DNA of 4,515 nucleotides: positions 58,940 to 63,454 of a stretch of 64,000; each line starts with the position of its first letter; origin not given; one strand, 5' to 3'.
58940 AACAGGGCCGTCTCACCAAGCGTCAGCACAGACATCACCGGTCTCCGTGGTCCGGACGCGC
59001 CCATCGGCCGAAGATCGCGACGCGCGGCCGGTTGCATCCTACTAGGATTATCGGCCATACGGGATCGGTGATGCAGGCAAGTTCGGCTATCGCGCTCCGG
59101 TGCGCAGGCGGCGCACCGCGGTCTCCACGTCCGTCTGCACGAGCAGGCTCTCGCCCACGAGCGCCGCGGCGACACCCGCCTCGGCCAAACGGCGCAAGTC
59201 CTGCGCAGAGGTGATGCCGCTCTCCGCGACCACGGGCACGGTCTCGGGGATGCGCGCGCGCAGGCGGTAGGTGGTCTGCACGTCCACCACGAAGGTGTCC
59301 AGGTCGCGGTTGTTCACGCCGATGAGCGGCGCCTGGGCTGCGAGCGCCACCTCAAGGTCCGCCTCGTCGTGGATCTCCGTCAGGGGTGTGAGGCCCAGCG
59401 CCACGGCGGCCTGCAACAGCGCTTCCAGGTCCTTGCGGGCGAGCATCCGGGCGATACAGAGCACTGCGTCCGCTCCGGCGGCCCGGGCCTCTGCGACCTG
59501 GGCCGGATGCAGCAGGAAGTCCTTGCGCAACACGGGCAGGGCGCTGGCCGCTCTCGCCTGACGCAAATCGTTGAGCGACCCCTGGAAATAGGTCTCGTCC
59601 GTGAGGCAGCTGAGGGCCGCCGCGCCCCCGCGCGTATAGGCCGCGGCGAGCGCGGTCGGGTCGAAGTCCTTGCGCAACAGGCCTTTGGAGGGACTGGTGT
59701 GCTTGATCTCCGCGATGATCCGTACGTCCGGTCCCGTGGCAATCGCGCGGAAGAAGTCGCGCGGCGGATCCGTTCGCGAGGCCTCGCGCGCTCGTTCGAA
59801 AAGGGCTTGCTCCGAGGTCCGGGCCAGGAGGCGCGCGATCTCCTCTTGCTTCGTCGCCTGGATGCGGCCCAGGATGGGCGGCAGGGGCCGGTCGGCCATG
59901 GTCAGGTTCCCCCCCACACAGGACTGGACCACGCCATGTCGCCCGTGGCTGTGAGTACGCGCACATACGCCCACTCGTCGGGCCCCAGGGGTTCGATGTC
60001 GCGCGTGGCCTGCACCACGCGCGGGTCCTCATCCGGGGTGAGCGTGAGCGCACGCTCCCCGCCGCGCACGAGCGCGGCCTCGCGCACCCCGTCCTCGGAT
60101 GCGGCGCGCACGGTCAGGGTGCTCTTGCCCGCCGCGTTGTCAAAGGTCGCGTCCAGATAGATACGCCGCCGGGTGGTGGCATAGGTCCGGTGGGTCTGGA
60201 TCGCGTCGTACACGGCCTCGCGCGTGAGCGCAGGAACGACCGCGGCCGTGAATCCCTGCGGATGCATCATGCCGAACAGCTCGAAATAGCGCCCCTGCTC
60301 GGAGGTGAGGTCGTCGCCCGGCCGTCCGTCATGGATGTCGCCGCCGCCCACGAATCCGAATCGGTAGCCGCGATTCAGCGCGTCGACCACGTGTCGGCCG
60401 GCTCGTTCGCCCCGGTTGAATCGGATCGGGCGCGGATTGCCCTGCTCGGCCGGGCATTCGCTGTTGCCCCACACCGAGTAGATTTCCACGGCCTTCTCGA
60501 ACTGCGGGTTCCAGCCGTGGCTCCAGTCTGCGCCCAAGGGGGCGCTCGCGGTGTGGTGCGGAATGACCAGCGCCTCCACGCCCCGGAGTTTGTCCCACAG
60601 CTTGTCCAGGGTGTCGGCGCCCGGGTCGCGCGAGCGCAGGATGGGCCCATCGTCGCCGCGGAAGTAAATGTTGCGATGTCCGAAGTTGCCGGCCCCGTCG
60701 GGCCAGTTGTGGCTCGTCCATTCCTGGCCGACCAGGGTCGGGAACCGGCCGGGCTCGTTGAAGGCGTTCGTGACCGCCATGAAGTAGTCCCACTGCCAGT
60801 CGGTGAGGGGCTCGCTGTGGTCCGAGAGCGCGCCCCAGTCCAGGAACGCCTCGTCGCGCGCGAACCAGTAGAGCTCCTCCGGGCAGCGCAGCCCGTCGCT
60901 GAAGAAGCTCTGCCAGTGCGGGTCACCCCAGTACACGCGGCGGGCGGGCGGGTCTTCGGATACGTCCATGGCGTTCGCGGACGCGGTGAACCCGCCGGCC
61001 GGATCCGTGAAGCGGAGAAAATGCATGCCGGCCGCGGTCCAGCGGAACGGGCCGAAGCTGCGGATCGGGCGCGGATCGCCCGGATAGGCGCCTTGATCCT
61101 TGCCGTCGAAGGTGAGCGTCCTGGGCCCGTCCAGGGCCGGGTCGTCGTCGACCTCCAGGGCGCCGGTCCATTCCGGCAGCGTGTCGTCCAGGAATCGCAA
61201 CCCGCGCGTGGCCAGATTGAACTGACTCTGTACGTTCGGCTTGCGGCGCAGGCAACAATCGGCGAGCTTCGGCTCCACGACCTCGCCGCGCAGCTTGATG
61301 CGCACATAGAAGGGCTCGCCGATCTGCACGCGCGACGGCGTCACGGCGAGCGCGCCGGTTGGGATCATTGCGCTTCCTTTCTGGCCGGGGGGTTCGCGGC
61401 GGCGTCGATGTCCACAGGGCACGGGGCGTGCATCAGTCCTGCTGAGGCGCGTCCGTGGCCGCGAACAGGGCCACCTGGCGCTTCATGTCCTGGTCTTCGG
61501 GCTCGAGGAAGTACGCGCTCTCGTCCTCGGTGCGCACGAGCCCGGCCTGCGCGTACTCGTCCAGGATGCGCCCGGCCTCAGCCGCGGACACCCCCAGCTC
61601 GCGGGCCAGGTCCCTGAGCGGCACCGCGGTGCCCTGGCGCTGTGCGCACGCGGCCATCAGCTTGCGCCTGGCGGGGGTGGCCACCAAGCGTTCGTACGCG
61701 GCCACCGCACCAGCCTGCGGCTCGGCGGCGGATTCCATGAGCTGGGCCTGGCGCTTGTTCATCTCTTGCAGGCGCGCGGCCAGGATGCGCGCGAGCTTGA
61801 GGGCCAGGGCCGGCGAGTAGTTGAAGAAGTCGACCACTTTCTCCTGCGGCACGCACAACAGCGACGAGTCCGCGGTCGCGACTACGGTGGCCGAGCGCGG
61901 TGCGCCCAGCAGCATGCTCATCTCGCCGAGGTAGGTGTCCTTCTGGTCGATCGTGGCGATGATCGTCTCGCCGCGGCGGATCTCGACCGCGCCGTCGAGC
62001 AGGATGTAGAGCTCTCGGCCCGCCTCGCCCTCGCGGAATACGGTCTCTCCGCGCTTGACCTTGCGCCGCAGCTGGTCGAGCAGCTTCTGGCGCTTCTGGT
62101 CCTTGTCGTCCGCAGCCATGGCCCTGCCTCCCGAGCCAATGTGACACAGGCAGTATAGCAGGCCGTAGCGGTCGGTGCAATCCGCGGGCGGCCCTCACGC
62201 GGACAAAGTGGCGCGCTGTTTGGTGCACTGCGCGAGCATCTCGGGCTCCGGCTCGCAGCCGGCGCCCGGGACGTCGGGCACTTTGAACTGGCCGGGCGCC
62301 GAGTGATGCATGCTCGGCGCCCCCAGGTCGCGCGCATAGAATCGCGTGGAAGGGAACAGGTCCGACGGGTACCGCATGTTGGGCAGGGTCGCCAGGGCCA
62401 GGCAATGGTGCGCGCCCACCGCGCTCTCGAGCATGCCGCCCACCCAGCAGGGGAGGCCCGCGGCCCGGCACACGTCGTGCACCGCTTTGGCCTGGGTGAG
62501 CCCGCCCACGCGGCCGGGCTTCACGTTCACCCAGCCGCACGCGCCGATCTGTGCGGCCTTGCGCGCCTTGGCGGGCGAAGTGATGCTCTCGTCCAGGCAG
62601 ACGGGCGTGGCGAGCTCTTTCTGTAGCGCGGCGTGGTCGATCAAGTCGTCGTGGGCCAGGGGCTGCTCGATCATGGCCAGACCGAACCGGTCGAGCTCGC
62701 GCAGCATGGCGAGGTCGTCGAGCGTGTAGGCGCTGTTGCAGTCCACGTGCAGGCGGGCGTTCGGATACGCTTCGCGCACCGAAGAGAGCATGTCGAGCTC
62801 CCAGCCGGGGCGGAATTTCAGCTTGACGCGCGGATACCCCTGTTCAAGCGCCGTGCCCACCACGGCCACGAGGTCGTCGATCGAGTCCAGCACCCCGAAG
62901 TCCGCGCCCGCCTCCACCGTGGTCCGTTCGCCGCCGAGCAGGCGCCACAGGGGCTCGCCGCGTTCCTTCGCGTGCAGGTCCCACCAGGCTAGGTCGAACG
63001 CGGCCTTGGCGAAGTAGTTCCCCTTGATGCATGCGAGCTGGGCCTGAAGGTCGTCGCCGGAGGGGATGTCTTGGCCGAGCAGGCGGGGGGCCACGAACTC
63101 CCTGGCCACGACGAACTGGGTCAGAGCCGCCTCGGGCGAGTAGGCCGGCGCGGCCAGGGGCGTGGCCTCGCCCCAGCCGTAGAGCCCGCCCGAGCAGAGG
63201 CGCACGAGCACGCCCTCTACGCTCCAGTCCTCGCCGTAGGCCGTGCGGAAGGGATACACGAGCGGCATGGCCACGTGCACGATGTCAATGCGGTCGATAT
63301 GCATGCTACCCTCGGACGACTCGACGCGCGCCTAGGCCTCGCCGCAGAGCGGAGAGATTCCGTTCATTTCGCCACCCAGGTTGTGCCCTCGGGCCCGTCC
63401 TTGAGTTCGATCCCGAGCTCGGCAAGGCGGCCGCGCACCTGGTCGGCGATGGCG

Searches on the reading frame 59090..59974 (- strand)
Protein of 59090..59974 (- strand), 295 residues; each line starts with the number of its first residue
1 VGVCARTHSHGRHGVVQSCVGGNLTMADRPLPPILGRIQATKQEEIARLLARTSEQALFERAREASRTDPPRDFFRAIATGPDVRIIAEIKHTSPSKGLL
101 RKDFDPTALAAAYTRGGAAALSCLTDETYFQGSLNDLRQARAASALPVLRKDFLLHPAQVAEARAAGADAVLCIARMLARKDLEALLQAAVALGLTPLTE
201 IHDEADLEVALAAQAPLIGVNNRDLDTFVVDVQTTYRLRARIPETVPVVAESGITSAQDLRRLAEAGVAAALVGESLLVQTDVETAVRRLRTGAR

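Call 51: search_protein_families(library=pfam, proteins=[window:59090-59974:-], max_evalue=0.001)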
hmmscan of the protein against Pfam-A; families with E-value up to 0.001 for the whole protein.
window:59090-59974:- (295 aa): 2 families
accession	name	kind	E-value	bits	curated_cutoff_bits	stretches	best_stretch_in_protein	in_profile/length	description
PF00218.27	IGPS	-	1.1e-79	267.6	27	1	36-290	2-254/254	Indole-3-glycerol phosphate synthase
PF01070.24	FMN_dh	-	0.00018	21.1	24.9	0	201-280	226-308/350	FMN-dependent dehydrogenase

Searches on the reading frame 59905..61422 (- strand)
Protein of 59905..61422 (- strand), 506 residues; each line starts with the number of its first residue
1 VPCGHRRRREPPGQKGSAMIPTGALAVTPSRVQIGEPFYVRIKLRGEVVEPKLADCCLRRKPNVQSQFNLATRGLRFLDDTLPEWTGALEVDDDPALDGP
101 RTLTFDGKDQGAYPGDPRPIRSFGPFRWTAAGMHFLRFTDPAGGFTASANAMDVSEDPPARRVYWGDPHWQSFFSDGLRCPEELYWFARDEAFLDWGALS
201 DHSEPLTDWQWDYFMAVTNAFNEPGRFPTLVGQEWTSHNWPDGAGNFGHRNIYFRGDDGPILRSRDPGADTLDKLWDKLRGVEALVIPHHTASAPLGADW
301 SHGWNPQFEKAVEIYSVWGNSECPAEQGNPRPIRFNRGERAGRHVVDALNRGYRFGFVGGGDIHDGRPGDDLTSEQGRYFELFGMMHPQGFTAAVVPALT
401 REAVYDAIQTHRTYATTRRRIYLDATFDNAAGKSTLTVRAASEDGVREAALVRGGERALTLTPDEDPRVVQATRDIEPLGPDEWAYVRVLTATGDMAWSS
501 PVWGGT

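Call 51: search_protein_families(library=pfam, proteins=[window:59905-61422:-], max_evalue=0.001)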
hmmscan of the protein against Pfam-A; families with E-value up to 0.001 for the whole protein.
window:59905-61422:- (506 aa): 1 family
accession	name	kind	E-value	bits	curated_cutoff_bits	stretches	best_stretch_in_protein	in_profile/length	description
PF12228.14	DUF3604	-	5.5e-13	48.6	20.4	2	204-290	130-221/591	Protein of unknown function (DUF3604)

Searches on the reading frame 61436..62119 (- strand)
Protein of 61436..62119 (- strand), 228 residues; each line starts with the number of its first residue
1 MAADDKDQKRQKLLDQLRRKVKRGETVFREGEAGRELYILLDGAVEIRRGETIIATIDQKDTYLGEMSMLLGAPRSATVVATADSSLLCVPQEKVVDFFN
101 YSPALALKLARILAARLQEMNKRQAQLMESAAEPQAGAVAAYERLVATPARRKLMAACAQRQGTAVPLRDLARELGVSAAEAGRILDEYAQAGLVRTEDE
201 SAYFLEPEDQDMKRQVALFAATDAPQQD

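Call 51: search_protein_families(library=pfam, proteins=[window:61436-62119:-], max_evalue=0.001)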
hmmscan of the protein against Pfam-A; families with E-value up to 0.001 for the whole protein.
window:61436-62119:- (228 aa): 3 families
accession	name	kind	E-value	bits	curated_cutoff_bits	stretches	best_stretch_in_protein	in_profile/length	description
PF00027.35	cNMP_binding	-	1.1e-19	70.7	27.5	1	18-100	1-87/89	Cyclic nucleotide-binding domain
PF12802.13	MarR_2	-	0.00017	22.1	27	1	163-199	19-54/61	MarR family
PF25213.1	HVO_A0261_N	-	0.00025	21.3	35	1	143-203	5-61/86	HVO_A0261 N-terminal domain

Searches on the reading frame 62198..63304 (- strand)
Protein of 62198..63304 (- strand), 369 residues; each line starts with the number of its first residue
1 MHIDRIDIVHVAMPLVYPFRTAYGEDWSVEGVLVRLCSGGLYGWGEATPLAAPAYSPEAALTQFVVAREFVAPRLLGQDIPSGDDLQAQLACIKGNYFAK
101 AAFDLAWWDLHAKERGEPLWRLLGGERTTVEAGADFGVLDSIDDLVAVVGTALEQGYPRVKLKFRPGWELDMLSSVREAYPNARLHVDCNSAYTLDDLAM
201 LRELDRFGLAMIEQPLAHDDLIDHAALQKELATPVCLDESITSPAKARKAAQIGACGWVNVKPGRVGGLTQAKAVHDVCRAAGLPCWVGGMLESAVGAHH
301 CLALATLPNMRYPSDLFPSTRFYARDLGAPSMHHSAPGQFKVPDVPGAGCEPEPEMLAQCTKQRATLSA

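Call 51: search_protein_families(library=pfam, proteins=[window:62198-63304:-], max_evalue=0.001)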
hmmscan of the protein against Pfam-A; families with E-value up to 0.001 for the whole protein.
window:62198-63304:- (369 aa): 2 families
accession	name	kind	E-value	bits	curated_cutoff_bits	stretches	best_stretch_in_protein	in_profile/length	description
PF13378.12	MR_MLE_C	-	1.1e-41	143.4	29.4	1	149-355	6-218/219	Enolase C-terminal domain-like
PF02746.21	MR_MLE_N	-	1.9e-15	57.5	22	1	7-124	5-117/117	Mandelate racemase / muconate lactonizing enzyme, N-terminal domain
